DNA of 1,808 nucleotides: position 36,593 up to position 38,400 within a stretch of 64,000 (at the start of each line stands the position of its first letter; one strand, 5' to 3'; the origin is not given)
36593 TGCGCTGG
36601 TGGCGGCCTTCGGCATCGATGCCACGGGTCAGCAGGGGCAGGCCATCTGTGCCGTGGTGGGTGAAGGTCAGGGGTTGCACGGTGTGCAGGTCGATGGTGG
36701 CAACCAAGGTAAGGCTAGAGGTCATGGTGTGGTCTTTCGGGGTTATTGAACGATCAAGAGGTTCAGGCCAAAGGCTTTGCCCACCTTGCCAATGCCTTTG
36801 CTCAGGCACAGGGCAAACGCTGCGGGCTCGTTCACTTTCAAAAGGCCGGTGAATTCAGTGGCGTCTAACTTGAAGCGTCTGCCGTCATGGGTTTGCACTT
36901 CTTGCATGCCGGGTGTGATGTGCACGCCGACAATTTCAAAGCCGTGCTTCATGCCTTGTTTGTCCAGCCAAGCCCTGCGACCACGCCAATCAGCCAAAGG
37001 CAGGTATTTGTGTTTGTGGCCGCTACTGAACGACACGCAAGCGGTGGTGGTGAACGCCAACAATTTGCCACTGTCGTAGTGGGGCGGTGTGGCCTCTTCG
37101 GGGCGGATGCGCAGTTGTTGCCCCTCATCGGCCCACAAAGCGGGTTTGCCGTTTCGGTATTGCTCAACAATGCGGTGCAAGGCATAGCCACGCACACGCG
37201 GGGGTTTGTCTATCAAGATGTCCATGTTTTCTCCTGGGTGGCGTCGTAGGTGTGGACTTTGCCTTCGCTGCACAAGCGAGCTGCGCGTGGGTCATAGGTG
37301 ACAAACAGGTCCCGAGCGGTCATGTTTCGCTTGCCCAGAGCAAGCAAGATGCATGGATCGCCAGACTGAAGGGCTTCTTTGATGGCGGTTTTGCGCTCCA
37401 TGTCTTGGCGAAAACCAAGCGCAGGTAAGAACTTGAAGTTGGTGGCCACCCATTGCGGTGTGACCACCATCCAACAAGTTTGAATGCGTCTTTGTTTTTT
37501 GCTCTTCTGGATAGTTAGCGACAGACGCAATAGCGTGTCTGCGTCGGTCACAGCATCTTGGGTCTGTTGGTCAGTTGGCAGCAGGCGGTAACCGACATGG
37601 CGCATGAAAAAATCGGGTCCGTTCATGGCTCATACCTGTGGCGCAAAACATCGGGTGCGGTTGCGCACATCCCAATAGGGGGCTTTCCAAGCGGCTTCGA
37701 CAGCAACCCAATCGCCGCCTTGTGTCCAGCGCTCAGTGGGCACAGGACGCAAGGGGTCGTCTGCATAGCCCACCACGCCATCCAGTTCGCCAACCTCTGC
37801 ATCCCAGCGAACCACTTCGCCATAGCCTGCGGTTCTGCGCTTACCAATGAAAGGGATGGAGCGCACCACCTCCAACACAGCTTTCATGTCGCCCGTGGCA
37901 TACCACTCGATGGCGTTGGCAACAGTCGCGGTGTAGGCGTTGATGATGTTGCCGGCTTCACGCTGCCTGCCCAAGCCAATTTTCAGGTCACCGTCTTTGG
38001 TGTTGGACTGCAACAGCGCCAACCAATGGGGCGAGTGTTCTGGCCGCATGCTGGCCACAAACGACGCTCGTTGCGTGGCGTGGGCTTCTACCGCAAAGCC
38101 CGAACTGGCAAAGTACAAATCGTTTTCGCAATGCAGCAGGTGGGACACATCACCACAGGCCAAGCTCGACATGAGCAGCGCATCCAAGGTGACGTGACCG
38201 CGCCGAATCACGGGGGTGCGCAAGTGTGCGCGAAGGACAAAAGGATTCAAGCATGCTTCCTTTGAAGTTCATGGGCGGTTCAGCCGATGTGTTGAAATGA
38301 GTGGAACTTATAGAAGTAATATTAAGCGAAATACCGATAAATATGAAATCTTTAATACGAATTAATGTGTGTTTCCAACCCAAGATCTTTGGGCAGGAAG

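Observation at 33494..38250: Compact chromosomal type IV-A-like CRISPR system with a DinG-HNH helicase-nuclease fusion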

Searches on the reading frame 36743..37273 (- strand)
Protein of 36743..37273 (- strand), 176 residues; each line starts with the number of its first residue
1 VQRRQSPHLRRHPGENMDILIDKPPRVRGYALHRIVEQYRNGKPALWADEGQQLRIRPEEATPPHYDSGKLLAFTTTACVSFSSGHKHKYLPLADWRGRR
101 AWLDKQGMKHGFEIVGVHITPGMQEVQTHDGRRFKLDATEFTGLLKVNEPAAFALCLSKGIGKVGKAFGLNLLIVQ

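Call 3: search_protein_families(library=pfam, proteins=[window:36743-37273:-], max_evalue=0.1)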
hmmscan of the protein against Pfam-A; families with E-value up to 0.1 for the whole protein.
window:36743-37273:- (176 aa): 1 family
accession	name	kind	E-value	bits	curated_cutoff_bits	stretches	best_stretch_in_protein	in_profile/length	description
PF08798.16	CRISPR_assoc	-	1.2e-13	52.3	25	1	38-175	74-221/223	CRISPR associated protein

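Call 4: search_protein_families(library=ncbifam, proteins=[window:36743-37273:-], max_evalue=0.1)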
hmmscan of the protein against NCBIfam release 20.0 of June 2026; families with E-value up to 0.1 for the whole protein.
window:36743-37273:- (176 aa): 1 family
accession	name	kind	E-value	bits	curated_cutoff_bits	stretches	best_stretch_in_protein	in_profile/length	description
TIGR01907.1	casE_Cse3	equivalog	2.4e-10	41.1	45.2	1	99-175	126-205/208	type I-E CRISPR-associated protein Cas6/Cse3/CasE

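Call 5: search_protein_families(library=padloc, proteins=[window:36743-37273:-], max_evalue=0.1)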
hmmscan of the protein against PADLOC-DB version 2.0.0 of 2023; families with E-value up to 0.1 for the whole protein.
window:36743-37273:- (176 aa): 5 families
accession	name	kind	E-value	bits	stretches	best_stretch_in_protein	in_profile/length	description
PDLC01716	typeIV_Cas6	-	5.4e-23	79.9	1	17-175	10-184/188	Cas6_5_IV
PDLC01340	Cas6e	-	4.1e-16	58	1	56-175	70-186/188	"CAS-I,CAS-II,CAS-III,CAS-IV,CAS-V,CAS-VI; crRNAmaturation"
PDLC01617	Cas6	-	2.9e-15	55.1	1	66-175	77-190/192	"CAS-I,CAS-II,CAS-III,CAS-IV,CAS-V,CAS-VI; crRNAmaturation"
PDLC01277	Cas6e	-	1.2e-13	50.1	1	63-171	67-173/174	"CAS-I,CAS-II,CAS-III,CAS-IV,CAS-V,CAS-VI; crRNAmaturation"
PDLC00954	Cas6e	-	6.3e-11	41.1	1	99-175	126-205/208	"CRISPR-associated protein Cas6/Cse3/CasE, subtype I-E/ECOLI"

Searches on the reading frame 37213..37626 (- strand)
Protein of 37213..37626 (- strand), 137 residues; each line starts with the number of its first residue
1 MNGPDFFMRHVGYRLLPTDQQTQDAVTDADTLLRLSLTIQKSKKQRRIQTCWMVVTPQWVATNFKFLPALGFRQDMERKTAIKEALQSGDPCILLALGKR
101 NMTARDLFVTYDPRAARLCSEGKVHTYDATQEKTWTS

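Call 3: search_protein_families(library=pfam, proteins=[window:37213-37626:-], max_evalue=0.1)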
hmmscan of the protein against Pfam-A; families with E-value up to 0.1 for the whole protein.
window:37213-37626:- (137 aa): 0 families

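Call 4: search_protein_families(library=ncbifam, proteins=[window:37213-37626:-], max_evalue=0.1)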
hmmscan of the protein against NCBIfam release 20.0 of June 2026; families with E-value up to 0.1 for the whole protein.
window:37213-37626:- (137 aa): 1 family
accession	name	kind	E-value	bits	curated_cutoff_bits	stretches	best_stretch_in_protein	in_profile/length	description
NF040993.1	MamU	equivalog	0.028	13.8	400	1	79-123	73-118/296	lipid kinase MamU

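Call 5: search_protein_families(library=padloc, proteins=[window:37213-37626:-], max_evalue=0.1)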
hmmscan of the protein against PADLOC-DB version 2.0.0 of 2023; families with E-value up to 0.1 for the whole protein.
window:37213-37626:- (137 aa): 0 families

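Call 6: search_protein_families(library=pfam, proteins=[window:37213-37626:-], max_evalue=10)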
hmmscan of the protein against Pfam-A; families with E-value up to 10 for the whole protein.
window:37213-37626:- (137 aa): 0 families

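Call 71: predict_structure(alignment_id=A2)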
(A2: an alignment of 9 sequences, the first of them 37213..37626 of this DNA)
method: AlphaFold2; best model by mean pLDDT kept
length: 137 residues; sequences in the alignment: 9
mean_pLDDT: 67.9   pTM: 0.64
mean pLDDT of the five models: 67.9, 67.0, 66.3, 54.5, 53.2
residues with pLDDT >= 90: 0; 70-90: 76; 50-70: 31; < 50: 30
segments of 3 or more residues with pLDDT < 50: 43-46, 113-137
pLDDT, mean of each block of 10 residues (from residue 1): 81 83 86 71 53 84 69 81 81 68 69 44 38 30
secondary structure, 60 per line:
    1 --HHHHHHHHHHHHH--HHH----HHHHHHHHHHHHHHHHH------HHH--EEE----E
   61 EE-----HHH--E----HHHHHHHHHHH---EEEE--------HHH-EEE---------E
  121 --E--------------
elements in order: H3-15 H25-41 E53-55 E60-62 H78-88 E92-95 E108-110

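Call 75: fold_search(model_id=the predicted structure, library=pdb)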
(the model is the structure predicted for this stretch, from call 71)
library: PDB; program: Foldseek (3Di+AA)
matches with E <= 10: 33; with E <= 0.001: 0
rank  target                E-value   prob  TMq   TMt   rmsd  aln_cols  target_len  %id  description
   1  6hmj_B                3.1e-01  0.05  0.15  0.06  13.6       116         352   17  Structure of an RNA-binding Light-Oxygen-Voltage Receptor (released 2019-08-28)
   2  6hmj_A                8.8e-01  0.03  0.15  0.08  13.2       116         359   18  Structure of an RNA-binding Light-Oxygen-Voltage Receptor (released 2019-08-28)
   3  7xg5_A                1.1e+00  0.04  0.17  0.09  18.0       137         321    9  Crystal structure of an (R)-selective omega-transaminase mutant from Aspergillus terreus with PLP (released 2022-12-14)
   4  6hmj_C                1.1e+00  0.03  0.16  0.08  13.7       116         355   19  Structure of an RNA-binding Light-Oxygen-Voltage Receptor (released 2019-08-28)
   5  3mpo_C                2.2e+00  0.04  0.19  0.12   7.6        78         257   15  The crystal structure of a hydrolase from Lactobacillus brevis (released 2010-05-12)
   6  3mpo_D                2.2e+00  0.02  0.15  0.11   8.4        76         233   17  The crystal structure of a hydrolase from Lactobacillus brevis (released 2010-05-12)
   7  4ce5_A                2.6e+00  0.02  0.17  0.08  18.1       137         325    9  First crystal structure of an (R)-selective omega-transaminase from Aspergillus terreus (released 2014-02-12)
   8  9vqk_H                2.8e+00  0.02  0.15  0.08  17.7       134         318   10  crystal structure of an (R)-selective omega-transaminase from Ancylobacter lacus (released 2026-02-04)
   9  8xiy_A                3.0e+00  0.02  0.16  0.08  17.4       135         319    8  Crystal structure of an omega-transaminase mutant I77L/Q97E/H210N/N245D from Aspergillus terreus in complex with PLP (released 2024-02-07)
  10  9vqk_D                3.2e+00  0.02  0.15  0.08  17.2       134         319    8  crystal structure of an (R)-selective omega-transaminase from Ancylobacter lacus (released 2026-02-04)
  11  8x1f_A                3.2e+00  0.02  0.16  0.08  17.9       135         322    7  Crystal structure of an omega-transaminase mutant from Aspergillus terreus with in complex with PLP (released 2023-12-13)
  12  3dao_B                3.4e+00  0.02  0.16  0.09   9.2        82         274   11  CRYSTAL STRUCTURE OF A PUTATIVE PHOSPHATE (EUBREC_1417) FROM EUBACTERIUM RECTALE AT 1.80 A RESOLUTION (released 2008-07-29)
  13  3pgv_B                3.6e+00  0.04  0.20  0.12   9.3        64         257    6  Crystal structure of a haloacid dehalogenase-like hydrolase (KPN_04322) from Klebsiella pneumoniae subsp. pneumoniae M (released 2010-12-15)
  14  5y3a_D                3.9e+00  0.02  0.17  0.20  10.7        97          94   11  Crystal structure of Ragulator complex (p18 49-161) (released 2017-12-27)
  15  9y4s_G                4.4e+00  0.02  0.14  0.07  11.1        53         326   19  Crystal structure of DNA integrity scanning protein (DisA) from Mycobacterium tuberculosis in complex with cyclic di-A (released 2025-09-17)
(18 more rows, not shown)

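Call 97: search_protein_families(library=padloc, alignment_id=A2, max_evalue=1)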
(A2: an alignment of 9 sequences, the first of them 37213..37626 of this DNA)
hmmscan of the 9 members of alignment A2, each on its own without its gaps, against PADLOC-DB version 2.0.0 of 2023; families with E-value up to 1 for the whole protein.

A. member 1, window:37213-37626:- (137 aa): 0 families

B. families by the number of members that match (of 9 scanned): 0 families

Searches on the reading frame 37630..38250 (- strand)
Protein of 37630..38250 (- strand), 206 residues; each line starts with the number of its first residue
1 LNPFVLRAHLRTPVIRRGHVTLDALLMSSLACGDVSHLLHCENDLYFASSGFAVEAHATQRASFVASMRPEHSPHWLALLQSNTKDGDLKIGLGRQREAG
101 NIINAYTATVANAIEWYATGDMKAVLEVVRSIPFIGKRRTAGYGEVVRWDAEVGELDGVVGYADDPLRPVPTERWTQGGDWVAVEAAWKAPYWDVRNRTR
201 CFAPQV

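Call 3: search_protein_families(library=pfam, proteins=[window:37630-38250:-], max_evalue=0.1)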
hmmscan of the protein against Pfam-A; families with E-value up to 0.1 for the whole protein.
window:37630-38250:- (206 aa): 0 families

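Call 4: search_protein_families(library=ncbifam, proteins=[window:37630-38250:-], max_evalue=0.1)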
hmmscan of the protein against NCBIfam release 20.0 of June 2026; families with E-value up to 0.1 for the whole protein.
window:37630-38250:- (206 aa): 1 family
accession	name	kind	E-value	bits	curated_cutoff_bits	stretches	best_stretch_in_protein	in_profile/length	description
TIGR03116.2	cas5_csf3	equivalog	3.5e-07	30.1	140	1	101-204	127-223/223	type IV CRISPR-associated protein Csf3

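Call 5: search_protein_families(library=padloc, proteins=[window:37630-38250:-], max_evalue=0.1)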
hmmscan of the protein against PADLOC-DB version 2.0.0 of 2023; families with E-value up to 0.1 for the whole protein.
window:37630-38250:- (206 aa): 6 families
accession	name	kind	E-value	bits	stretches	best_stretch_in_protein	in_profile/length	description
PDLC01727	typeIV_Cas5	-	1.4e-27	95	1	1-205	4-218/222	Csf3_0_IV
PDLC01498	typeIV_Cas5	-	3.5e-12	44.4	1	107-204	123-227/228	CAS-IV-A; effector_G5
PDLC01006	typeIV_Cas5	-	1.7e-10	38.9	1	107-204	128-233/235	Cas_effector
PDLC01726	typeIV_Cas58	-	0.00015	18.7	1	106-205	111-213/479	Csf3-Csf1_0_IVE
PDLC01005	typeIV_Cas5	-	0.0013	16.7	1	101-193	129-215/215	CRISPR type IV/AFERR-associated protein Csf3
PDLC01320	typeIV_Cas5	-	0.0021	16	1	102-150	116-164/199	CAS-IV-A; effector_G5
